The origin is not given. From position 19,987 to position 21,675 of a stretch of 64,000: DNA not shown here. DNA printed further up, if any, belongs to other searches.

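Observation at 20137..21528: Signal-peptide-bearing DUF1343 / NamZ-like (bacterial exo-beta-N-acetylmuramidase family) gene embedded among eukaryotic genes: candidate horizontal acquisition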

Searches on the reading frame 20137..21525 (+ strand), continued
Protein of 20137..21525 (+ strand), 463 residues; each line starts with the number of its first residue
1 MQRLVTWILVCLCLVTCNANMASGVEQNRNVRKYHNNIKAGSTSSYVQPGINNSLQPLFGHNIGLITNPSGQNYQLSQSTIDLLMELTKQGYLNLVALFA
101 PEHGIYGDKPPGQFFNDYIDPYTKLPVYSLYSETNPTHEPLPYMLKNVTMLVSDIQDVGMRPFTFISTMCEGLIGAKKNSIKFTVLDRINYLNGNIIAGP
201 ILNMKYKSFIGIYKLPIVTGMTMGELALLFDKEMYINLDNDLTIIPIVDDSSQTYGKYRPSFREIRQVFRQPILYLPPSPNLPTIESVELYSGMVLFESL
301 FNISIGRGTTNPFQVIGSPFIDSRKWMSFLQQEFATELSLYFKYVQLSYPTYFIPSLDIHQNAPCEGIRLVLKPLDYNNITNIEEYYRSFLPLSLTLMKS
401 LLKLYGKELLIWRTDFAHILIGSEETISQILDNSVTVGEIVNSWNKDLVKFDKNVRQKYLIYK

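Call 9: list_cluster_members(proteins=[P0001, P0002, P0003, P0004, P0005, P0007, P0013, P0009, P0017, P0020])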
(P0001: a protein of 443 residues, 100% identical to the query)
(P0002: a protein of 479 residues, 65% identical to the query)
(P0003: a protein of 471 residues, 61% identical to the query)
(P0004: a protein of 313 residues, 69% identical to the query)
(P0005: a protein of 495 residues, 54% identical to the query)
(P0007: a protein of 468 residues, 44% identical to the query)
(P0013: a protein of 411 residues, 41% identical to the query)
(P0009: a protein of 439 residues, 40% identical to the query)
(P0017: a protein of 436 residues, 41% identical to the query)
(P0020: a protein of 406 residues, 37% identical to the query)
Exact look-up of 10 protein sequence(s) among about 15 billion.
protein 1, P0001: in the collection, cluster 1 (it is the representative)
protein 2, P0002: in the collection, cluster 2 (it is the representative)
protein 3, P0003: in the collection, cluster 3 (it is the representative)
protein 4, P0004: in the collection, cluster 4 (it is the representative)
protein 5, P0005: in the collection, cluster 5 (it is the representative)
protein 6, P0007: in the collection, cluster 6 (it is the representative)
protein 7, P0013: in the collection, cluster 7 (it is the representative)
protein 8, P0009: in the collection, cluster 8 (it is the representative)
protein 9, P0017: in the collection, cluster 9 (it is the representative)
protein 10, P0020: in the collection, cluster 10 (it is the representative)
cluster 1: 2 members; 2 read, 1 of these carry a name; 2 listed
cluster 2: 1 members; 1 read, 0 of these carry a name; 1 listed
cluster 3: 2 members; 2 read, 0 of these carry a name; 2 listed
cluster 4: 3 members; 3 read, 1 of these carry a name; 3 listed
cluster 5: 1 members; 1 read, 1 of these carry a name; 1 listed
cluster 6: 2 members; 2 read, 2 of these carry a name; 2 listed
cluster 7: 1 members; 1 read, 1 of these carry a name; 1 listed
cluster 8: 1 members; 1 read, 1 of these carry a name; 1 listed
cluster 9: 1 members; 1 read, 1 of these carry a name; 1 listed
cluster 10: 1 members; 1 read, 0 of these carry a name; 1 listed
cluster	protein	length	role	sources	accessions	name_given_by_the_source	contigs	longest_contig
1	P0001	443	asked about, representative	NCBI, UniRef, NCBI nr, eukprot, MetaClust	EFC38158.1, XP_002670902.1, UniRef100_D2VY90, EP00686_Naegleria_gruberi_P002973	hypothetical protein NAEGRDRAFT_59573 [Naegleria gruberi] | DUF1343 domain-containing protein n=1 Tax=Naegleria gruberi TaxID=5762 RepID=D2VY90_NAEGR | uncharacterized protein NAEGRDRAFT_59573 [Naegleria gruberi]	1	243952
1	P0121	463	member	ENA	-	-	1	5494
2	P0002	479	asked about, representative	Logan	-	-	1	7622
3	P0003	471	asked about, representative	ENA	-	-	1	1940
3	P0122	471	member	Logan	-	-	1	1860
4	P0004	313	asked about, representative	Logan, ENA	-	-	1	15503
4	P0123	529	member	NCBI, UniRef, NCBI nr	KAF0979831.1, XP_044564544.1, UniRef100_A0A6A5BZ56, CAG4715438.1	hypothetical protein FDP41_000984 [Naegleria fowleri] | DUF1343 domain-containing protein n=1 Tax=Naegleria fowleri TaxID=5763 ... | uncharacterized protein FDP41_000984 [Naegleria fowleri]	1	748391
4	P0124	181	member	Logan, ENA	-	-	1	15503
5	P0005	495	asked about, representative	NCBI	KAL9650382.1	hypothetical protein ABK040_016449 [Willaertia magna]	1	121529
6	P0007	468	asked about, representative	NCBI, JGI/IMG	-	uncharacterized protein YbbC (DUF1343 family)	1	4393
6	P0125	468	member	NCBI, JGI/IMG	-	uncharacterized protein YbbC (DUF1343 family)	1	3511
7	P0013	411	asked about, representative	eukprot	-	gene6162-10169_t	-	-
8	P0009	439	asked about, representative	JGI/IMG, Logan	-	uncharacterized protein YbbC (DUF1343 family)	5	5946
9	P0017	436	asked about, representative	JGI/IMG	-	uncharacterized protein YbbC (DUF1343 family)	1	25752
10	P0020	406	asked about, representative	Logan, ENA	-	-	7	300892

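Call 12: find_encoding_contigs(protein=P0017, flank=10000, max_places=2)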
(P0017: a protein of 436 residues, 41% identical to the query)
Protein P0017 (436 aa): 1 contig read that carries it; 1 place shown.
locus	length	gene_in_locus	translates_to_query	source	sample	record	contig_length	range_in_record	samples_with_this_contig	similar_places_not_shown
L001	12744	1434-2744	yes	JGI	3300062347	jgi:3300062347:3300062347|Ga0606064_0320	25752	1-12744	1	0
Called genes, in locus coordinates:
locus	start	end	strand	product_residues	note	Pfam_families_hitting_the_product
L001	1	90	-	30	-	?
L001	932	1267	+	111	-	-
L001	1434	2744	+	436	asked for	PF07075:NamZ_N, PF20732:NamZ_C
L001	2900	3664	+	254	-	PF01172:SBDS_N, PF09377:SBDS_domain_II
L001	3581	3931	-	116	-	-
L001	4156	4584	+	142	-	PF05856:ARPC4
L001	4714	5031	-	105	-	-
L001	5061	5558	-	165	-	-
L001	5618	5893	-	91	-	-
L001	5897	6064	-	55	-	-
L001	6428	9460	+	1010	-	-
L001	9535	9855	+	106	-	-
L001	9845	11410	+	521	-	PF00890:FAD_binding_2 (faint), PF01266:DAO, PF13450:NAD_binding_8 (weak), PF00355:Rieske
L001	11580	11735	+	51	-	-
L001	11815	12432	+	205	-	-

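Call 13: find_encoding_contigs(protein=P0016, flank=10000, max_places=2)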
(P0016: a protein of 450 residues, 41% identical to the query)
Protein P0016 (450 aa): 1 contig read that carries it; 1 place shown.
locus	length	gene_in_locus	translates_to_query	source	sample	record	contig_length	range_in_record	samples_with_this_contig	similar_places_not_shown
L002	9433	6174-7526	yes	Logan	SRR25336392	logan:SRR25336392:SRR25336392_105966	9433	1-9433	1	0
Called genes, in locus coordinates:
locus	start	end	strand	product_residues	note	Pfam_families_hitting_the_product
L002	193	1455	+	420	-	-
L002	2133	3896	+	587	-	PF00481:PP2C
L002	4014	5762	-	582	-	PF00795:CN_hydrolase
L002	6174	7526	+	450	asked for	PF07075:NamZ_N, PF20732:NamZ_C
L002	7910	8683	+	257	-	PF01172:SBDS_N, PF09377:SBDS_domain_II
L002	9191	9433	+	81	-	?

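Call 14: find_encoding_contigs(protein=P0010, flank=10000, max_places=2)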
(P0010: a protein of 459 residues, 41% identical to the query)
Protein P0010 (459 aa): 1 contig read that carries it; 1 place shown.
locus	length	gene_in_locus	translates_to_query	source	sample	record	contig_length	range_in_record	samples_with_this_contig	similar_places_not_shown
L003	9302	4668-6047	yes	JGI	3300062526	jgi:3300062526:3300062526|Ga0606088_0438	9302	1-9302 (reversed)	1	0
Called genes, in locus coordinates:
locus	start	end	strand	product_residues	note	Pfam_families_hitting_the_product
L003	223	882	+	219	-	-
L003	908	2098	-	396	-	-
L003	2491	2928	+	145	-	-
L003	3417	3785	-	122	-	PF03109:ABC1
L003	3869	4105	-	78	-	-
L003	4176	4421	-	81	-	-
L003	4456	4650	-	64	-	-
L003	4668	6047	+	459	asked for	PF07075:NamZ_N, PF20732:NamZ_C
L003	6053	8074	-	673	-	PF20726:Nairovirus_Gn (faint), PF13913:zf-C2HC_2 (weak)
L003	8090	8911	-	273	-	PF00069:Pkinase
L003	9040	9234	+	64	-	-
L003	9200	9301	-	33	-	?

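Call 15: find_encoding_contigs(protein=P0008, flank=10000, max_places=2)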
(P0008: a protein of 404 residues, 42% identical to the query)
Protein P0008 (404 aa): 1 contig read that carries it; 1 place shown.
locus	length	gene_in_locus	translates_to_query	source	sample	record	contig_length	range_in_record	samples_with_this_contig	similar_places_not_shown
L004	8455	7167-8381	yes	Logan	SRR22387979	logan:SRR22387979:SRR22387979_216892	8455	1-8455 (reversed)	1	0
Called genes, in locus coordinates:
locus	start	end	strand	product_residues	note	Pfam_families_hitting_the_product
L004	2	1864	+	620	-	?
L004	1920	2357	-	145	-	PF00043:GST_C (weak), PF14497:GST_C_3, PF13410:GST_C_2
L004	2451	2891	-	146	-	PF13409:GST_N_2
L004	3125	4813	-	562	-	PF04664:OGFr_N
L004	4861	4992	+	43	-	-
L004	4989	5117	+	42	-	-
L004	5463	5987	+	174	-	-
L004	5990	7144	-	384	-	PF03061:4HBT, PF13489:Methyltransf_23, PF13847:Methyltransf_31, PF08241:Methyltransf_11, PF08242:Methyltransf_12, PF13649:Methyltransf_25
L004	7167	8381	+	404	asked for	PF07075:NamZ_N, PF20732:NamZ_C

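Call 16: find_encoding_contigs(protein=P0002, flank=10000, max_places=2)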
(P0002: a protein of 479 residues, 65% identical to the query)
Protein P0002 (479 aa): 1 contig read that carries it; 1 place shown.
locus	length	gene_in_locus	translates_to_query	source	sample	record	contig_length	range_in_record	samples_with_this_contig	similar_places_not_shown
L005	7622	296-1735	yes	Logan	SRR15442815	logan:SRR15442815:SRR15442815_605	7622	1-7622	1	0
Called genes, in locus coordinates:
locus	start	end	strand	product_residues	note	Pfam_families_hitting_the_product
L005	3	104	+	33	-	?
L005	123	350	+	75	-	-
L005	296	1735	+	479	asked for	PF07075:NamZ_N, PF20732:NamZ_C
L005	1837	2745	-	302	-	PF04045:P34-Arc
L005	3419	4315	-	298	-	-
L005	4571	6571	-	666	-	PF00012:HSP70, PF06723:MreB_Mbl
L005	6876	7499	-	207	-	-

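Call 17: search_protein_representatives(protein=window:20137-21525:+)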
Query: 463 residues. Proteins with E-value up to 0.001 (for the whole library): 4882; up to 1e-10: 2775; up to 1e-30: 610. The best 150 are listed.
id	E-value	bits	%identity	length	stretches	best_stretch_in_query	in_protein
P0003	1.9e-181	620.2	63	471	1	3-462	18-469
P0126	2.1e-83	297.0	44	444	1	46-462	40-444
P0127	3.5e-82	293.0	41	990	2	40-325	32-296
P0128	1.0e-79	284.9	39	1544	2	56-324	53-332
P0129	2.5e-78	280.3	43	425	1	48-462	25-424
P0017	6.5e-78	278.9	44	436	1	45-462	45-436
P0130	4.8e-75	269.5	44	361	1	79-462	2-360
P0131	4.0e-70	253.2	44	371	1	77-463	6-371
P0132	3.8e-58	213.8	45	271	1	58-332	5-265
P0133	5.6e-57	209.9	40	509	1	47-462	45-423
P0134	1.0e-53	199.2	43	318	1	128-461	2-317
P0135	4.6e-53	197.0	38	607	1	52-462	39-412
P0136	8.2e-52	192.9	37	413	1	55-463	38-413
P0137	1.6e-51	191.9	41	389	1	58-462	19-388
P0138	1.3e-50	188.9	42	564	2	57-327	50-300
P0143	2.8e-48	181.3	41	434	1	7-376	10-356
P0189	6.4e-43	163.6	41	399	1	59-463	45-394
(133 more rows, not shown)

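Call 23: find_homologous_proteins(query=L001:2900-3661:+, max_evalue=1e-20)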
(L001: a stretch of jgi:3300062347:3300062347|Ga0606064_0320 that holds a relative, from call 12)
Query L001:2900-3661:+ (254 aa): 6 proteins with E <= 1e-20 among 375 candidates.
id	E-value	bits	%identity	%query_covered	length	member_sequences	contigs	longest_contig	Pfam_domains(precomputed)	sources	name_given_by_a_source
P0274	6.7e-165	564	100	100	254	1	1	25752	PF09377.17,PF01172.25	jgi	jgi:ribosome maturation protein SDO1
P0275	2.5e-123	428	77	95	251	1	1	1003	PF09377.17,PF01172.25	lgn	-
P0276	2.3e-121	422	75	91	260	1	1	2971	PF09377.17,PF01172.25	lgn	-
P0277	2.7e-118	412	73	93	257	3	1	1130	PF09377.17,PF01172.25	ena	-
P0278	1.1e-116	406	70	93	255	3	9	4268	PF09377.17,PF01172.25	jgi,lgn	jgi:ribosome maturation protein SDO1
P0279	1.3e-78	282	52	92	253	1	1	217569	PF09377.17,PF01172.25,PF20268.5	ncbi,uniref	ncbi:ribosome maturation protein SDO1 [Acrasis kona]|uniref:Ribosome maturation protein SDO1 n=1 Tax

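Call 31: find_encoding_contigs(protein=P0005, flank=10000, max_places=2)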
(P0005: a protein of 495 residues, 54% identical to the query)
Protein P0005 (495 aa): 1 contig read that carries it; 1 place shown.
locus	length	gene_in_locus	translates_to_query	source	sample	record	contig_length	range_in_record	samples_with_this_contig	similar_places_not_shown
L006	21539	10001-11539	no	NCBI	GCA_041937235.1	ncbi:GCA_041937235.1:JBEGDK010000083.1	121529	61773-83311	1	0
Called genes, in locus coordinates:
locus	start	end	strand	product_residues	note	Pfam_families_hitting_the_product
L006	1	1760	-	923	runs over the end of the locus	PF03456:uDENN, PF02141:DENN, PF03455:dDENN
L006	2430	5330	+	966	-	PF00211:Guanylate_cyc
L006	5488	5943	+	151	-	PF00168:C2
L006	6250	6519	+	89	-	-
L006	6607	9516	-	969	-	PF14700:RPOL_N, PF00940:RNA_pol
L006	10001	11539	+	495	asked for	PF07075:NamZ_N, PF20732:NamZ_C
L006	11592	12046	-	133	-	-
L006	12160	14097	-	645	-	-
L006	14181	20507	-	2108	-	PF14429:DOCK-C2, PF28208:TPR_DOCK9, PF00618:RasGEF_N, PF00617:RasGEF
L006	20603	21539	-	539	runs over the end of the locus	-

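Call 32: find_encoding_contigs(protein=P0004, flank=10000, max_places=2)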
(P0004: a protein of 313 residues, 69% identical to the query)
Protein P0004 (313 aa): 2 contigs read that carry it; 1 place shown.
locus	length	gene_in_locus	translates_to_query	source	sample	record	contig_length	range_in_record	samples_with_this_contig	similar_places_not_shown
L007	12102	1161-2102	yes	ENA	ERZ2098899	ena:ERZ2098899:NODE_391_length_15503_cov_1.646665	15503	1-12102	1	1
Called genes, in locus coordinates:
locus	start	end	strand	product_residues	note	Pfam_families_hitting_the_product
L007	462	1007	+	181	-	-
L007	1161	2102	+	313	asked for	PF07075:NamZ_N, PF20732:NamZ_C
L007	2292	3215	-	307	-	PF04045:P34-Arc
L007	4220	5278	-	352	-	PF25084:LbH_EIF2B, PF00132:Hexapep, PF14602:Hexapep_2 (weak)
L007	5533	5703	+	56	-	PF27933:CCDC61_N (weak)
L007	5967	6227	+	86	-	PF27933:CCDC61_N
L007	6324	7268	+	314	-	-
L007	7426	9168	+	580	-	PF08154:NLE, PF24814:WD40_Prp19, PF25174:Beta-prop_THOC3, PF25175:Beta-prop_WDR5, PF00400:WD40, PF25174:Beta-prop_THOC3, PF23381:Beta-prop_IFT122_1st, PF24017:Beta-prop_SCAP, +25 more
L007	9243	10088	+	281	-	PF02055:Glyco_hydro_30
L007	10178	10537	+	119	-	PF02055:Glyco_hydro_30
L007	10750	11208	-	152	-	-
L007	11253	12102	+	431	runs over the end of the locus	-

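Call 50: predict_structure(alignment_id=A2)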
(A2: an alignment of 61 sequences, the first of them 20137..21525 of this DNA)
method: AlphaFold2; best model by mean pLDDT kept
length: 463 residues; sequences in the alignment: 61
mean_pLDDT: 88.9   pTM: 0.86
mean pLDDT of the five models: 88.9, 87.8, 85.4, 82.6, 81.9
residues with pLDDT >= 90: 312; 70-90: 116; 50-70: 10; < 50: 25
segments of 3 or more residues with pLDDT < 50: 18-42
pLDDT, mean of each block of 10 residues (from residue 1): 74 60 36 35 66 92 91 84 96 97 79 88 94 91 97 92 93 97 94 94 96 96 96 95 93 88 87 80 90 96 89 95 98 98 97 91 96 83 92 99 98 97 98 98 98 97 88
secondary structure, 60 per line:
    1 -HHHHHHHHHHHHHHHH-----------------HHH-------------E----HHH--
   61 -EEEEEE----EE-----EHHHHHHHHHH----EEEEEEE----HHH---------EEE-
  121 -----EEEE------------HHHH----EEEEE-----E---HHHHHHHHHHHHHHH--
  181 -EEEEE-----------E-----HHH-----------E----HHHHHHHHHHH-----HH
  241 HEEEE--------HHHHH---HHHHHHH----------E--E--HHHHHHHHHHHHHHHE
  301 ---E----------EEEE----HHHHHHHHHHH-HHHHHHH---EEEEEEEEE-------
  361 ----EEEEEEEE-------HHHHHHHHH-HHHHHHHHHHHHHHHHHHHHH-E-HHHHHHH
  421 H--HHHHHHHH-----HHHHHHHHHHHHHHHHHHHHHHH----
elements in order: H2-17 E62-67 H80-89 E94-100 E117-119 E126-129 H142-145 E150-154 H164-178 E182-186 H223-233 E242-245 H254-258 H262-268 H285-299 E315-318 H323-333 H335-341 E345-353 E365-372 H380-388 H390-410 H414-421 H424-431 H437-459

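Call 54: fold_search(model_id=the predicted structure, library=pdb)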
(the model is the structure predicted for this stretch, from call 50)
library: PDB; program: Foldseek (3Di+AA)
matches with E <= 10: 985; with E <= 0.001: 2
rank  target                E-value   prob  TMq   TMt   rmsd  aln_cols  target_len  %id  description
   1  4k05_A                1.9e-28  1.00  0.72  0.86   2.8       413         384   30  Crystal structure of a DUF1343 family protein (BF0371) from Bacteroides fragilis NCTC 9343 at 1.65 A resolution (released 2013-04-17)
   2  4jja                  4.0e-23  1.00  0.64  0.82   3.8       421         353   29  Crystal structure of a DUF1343 family protein (BF0379) from Bacteroides fragilis NCTC 9343 at 1.30 A resolution (released 2013-04-03)
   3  4yr9_A                4.7e-03  0.98  0.22  0.32   8.0       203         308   13  mouse TDH with NAD+ bound (released 2016-02-03)
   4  4yr9_C                7.1e-03  0.97  0.22  0.31   7.8       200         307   14  mouse TDH with NAD+ bound (released 2016-02-03)
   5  5ksr_D                7.1e-03  0.94  0.17  0.27   7.1       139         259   16  Stationary phase survival protein E (SurE) from Xylella fastidiosa - XFSurE-TB (Tetramer Bigger). (released 2017-07-19)
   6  4gad_B                8.0e-03  0.97  0.17  0.29   6.8       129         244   12  Crystal Structure of D230A/H234A Mutant of Stationary Phase Survival Protein (SurE) from Salmonella typhimurium (released 2013-03-13)
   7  1t9k_A                1.1e-02  0.95  0.17  0.21   5.8       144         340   14  X-ray crystal structure of aIF-2B alpha subunit-related translation initiation factor [Thermotoga maritima] (released 2004-06-08)
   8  5ksr_B                1.1e-02  0.91  0.17  0.28   6.6       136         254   16  Stationary phase survival protein E (SurE) from Xylella fastidiosa - XFSurE-TB (Tetramer Bigger). (released 2017-07-19)
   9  4ldq_B                1.4e-02  0.69  0.19  0.23  10.8       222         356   14  Crystal Structure of the Mediator of Rho Dependent Invasion (released 2013-07-31)
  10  4dgt_A                1.5e-02  0.35  0.20  0.24  14.3       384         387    9  Crystal structure of PLP-bound putative aminotransferase from Clostridium difficile 630 crystallized with magnesium fo (released 2012-02-08)
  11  4ldr_A                1.7e-02  0.90  0.17  0.22   5.6       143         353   15  Structure of the S283Y mutant of MRDI (released 2013-07-31)
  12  4yr9_B                1.8e-02  0.91  0.22  0.31   8.1       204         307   14  mouse TDH with NAD+ bound (released 2016-02-03)
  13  5ksq_A                1.9e-02  0.91  0.18  0.29   7.0       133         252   14  Stationary phase survival protein E (SurE) from Xylella fastidiosa (released 2017-07-19)
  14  5ksr_C                2.2e-02  0.77  0.16  0.26   7.3       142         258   16  Stationary phase survival protein E (SurE) from Xylella fastidiosa - XFSurE-TB (Tetramer Bigger). (released 2017-07-19)
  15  4yr9_F                2.3e-02  0.92  0.23  0.33   8.7       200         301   14  mouse TDH with NAD+ bound (released 2016-02-03)
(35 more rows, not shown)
